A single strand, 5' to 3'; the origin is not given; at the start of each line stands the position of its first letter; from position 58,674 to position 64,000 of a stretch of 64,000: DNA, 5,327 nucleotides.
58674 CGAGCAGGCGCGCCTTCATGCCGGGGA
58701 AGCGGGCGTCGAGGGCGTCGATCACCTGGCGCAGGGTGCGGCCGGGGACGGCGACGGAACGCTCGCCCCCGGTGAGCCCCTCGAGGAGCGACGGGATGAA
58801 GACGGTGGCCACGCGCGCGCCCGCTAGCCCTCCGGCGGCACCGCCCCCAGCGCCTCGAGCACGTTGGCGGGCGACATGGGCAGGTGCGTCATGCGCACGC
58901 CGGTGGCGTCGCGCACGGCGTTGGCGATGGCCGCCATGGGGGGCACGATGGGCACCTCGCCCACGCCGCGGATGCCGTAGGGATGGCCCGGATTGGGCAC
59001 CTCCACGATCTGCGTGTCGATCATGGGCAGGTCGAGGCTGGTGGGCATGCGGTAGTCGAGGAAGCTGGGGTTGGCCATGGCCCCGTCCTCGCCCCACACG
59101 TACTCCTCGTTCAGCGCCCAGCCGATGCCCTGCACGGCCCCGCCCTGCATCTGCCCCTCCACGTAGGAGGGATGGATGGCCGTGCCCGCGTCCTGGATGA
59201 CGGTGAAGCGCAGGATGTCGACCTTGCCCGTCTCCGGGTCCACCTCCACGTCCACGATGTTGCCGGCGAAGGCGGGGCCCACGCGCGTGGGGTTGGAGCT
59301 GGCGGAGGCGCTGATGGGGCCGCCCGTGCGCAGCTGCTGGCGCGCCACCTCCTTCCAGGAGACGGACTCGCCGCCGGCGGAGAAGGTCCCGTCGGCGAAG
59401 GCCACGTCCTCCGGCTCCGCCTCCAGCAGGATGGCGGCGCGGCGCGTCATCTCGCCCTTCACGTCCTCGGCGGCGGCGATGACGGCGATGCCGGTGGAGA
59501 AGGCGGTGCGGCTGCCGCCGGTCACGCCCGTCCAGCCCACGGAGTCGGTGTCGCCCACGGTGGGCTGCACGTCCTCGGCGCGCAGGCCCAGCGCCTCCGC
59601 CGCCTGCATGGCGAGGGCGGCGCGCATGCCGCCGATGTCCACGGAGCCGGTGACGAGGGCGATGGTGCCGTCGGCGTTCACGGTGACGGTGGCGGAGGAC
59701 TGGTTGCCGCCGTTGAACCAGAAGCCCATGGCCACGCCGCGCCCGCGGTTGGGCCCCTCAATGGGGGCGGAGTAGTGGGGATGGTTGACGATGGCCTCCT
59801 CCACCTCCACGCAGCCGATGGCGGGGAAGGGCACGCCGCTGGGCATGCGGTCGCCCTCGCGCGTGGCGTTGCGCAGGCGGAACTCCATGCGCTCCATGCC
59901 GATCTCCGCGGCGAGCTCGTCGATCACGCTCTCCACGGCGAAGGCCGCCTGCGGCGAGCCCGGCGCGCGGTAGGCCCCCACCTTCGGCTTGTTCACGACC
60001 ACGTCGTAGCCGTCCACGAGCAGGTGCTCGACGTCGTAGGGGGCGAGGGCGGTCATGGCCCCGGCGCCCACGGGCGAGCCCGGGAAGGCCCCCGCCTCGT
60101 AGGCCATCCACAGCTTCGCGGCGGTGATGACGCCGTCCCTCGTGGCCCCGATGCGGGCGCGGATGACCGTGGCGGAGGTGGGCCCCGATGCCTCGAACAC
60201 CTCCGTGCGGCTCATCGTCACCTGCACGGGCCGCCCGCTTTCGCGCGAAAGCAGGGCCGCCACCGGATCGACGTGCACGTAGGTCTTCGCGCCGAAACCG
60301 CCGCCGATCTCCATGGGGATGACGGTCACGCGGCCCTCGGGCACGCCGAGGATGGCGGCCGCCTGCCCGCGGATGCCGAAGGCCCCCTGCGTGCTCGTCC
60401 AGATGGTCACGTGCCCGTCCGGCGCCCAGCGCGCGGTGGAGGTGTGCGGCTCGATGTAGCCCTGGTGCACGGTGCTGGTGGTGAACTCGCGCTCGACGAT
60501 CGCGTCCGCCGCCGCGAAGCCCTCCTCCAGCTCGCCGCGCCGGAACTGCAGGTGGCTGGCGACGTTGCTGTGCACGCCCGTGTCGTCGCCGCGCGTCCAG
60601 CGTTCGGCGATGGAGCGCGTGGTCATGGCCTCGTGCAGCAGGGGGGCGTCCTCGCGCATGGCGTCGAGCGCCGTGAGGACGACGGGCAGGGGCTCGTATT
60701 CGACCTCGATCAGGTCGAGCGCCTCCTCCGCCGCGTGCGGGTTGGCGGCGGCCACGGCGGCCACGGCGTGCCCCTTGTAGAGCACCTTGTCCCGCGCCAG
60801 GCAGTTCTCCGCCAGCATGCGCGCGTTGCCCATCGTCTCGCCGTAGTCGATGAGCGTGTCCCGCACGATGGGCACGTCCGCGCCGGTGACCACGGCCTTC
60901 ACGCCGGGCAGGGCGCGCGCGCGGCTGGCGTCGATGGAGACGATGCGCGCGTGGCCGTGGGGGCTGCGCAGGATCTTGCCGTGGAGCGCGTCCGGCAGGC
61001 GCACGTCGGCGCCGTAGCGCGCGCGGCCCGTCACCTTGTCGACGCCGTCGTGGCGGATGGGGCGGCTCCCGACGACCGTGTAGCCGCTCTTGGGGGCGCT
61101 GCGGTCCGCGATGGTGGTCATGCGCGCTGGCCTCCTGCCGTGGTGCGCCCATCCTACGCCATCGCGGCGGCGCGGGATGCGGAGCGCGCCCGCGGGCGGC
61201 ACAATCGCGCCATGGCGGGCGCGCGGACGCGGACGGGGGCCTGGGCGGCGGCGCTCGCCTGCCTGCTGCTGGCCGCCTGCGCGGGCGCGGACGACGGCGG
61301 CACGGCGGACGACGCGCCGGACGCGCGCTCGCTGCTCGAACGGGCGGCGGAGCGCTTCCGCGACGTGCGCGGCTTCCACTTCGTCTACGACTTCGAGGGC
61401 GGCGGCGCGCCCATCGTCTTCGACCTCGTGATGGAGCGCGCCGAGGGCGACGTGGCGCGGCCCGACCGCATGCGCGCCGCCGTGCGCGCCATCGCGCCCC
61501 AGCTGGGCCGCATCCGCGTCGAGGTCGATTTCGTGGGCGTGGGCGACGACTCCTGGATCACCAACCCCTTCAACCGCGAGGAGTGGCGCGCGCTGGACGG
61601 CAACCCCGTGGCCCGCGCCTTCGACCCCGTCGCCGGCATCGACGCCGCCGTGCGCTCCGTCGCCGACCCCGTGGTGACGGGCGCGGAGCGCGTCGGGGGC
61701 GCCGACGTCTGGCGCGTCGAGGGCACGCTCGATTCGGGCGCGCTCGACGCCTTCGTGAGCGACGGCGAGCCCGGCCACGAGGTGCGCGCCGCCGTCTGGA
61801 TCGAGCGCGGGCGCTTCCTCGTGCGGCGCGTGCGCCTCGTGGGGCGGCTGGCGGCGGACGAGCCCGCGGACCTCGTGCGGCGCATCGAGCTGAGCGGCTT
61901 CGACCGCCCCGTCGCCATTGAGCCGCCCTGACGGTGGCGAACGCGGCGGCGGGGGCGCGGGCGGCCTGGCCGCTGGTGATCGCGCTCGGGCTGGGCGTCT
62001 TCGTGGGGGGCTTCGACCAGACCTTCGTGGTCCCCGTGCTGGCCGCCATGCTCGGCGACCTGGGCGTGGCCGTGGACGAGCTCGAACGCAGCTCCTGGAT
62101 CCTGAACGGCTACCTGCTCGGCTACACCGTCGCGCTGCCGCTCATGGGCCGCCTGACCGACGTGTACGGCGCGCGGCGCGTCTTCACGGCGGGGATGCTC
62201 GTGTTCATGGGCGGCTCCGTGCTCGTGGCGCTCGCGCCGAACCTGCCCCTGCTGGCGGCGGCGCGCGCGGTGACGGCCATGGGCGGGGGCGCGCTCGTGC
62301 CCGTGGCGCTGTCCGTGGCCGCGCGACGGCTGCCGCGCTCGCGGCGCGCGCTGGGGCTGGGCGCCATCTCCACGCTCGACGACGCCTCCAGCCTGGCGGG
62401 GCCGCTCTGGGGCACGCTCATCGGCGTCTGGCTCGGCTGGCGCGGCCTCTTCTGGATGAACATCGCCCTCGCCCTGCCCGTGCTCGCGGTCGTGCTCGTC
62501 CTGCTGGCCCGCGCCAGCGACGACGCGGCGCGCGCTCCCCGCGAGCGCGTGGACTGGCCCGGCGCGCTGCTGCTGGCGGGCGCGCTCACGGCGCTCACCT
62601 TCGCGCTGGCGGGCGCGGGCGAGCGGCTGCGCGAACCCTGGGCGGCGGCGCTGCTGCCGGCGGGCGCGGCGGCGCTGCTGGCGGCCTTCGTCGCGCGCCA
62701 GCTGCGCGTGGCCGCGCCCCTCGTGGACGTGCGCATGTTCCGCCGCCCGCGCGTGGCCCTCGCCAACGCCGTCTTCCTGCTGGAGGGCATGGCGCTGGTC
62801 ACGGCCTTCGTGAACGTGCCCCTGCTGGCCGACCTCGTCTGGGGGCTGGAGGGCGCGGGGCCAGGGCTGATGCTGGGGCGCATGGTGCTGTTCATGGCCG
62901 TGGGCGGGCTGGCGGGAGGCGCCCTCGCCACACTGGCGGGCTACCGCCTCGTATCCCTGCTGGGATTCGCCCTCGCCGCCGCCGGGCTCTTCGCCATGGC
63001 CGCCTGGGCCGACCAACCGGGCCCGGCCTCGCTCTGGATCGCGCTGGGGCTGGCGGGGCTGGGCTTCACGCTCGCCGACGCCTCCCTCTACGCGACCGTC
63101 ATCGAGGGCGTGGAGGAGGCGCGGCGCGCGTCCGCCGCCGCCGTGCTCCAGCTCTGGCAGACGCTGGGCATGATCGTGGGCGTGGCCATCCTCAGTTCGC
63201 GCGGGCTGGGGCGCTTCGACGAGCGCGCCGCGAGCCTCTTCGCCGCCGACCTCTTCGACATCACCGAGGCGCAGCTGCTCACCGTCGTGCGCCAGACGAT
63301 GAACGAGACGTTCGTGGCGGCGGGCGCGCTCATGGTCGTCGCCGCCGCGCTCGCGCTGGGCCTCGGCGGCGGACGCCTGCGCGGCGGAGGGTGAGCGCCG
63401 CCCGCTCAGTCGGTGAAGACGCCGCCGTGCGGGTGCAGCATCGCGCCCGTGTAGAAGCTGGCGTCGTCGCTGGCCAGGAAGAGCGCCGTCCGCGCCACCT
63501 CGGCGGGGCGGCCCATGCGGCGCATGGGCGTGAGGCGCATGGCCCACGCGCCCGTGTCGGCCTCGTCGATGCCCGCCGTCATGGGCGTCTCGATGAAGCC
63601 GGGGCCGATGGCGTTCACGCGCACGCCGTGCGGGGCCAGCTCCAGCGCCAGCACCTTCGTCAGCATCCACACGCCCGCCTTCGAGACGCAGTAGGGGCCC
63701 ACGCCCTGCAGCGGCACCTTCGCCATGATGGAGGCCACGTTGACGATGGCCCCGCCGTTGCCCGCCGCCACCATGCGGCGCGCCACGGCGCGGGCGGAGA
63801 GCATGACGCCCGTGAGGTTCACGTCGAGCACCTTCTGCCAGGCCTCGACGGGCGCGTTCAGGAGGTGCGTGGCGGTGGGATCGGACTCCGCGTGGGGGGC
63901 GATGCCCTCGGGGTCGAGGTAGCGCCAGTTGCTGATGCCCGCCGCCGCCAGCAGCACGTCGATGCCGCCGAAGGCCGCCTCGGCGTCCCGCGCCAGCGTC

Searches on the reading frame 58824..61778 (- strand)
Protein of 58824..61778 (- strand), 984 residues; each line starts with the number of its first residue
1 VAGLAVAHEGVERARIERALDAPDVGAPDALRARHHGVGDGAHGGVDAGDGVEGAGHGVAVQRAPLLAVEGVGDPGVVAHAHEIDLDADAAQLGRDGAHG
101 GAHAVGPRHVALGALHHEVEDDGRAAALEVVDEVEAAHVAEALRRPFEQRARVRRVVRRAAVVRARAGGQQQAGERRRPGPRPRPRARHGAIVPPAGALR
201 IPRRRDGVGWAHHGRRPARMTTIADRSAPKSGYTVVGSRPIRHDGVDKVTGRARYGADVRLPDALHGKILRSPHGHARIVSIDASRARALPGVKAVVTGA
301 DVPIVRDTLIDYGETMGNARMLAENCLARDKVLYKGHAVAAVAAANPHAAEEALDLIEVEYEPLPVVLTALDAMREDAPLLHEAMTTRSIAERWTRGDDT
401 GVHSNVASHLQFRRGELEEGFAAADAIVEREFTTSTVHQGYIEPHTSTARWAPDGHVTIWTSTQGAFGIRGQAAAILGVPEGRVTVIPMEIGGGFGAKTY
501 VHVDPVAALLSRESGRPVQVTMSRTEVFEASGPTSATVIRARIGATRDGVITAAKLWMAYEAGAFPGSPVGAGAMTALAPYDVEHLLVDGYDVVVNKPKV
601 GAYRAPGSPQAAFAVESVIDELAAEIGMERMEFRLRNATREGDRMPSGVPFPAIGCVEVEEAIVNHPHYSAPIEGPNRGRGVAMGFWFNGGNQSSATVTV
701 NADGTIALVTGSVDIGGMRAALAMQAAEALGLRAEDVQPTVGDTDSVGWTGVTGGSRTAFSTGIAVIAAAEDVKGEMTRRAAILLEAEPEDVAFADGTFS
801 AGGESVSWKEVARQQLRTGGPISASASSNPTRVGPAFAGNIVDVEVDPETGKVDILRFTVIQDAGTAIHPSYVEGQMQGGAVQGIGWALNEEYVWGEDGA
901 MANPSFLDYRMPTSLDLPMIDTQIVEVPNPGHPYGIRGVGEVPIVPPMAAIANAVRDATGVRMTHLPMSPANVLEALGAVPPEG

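Call 58: search_protein_families(library=pfam, proteins=[window:58824-61778:-], max_evalue=0.00001)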
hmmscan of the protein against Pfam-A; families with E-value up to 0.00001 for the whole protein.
window:58824-61778:- (984 aa): 3 families
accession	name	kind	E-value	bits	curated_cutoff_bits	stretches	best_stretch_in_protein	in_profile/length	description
PF20256.3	MoCoBD_2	-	1.1e-67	228.9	27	1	678-918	20-283/283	Molybdopterin cofactor-binding domain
PF02738.23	MoCoBD_1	-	8.4e-67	225.2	27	1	404-638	7-244/244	Molybdopterin cofactor-binding domain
PF01315.27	Ald_Xan_dh_C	-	3.3e-30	105.1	31.3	1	250-365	1-110/110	Aldehyde oxidase and xanthine dehydrogenase, a/b hammerhead domain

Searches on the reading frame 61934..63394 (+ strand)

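Call 58: search_protein_families(library=pfam, proteins=[window:61934-63394:+], max_evalue=0.00001)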
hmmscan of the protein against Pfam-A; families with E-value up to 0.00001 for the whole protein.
window:61934-63394:+ (486 aa): 2 families
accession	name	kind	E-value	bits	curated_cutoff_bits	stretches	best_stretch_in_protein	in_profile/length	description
PF07690.21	MFS_1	-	1.1e-39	136.8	33.4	1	19-416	2-346/347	Major Facilitator Superfamily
PF06609.19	TRI12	-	6.7e-06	25.3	23.2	1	30-239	57-271/599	Fungal trichothecene efflux pump (TRI12)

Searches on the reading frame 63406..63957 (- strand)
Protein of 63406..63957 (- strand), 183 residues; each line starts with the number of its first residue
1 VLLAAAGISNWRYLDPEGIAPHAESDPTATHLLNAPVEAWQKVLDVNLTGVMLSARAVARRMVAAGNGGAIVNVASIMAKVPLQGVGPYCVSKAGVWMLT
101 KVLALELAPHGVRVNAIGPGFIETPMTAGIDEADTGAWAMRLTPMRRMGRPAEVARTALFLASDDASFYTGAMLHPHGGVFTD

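Call 58: search_protein_families(library=pfam, proteins=[window:63406-63957:-], max_evalue=0.00001)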
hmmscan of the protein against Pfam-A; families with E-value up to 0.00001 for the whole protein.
window:63406-63957:- (183 aa): 2 families
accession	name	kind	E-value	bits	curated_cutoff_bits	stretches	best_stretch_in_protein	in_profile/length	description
PF13561.12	adh_short_C2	-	1.8e-43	149.3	27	1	28-180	85-235/236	Enoyl-(Acyl carrier protein) reductase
PF00106.31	adh_short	-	5.4e-30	104.8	26.6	1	34-132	95-192/195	short chain dehydrogenase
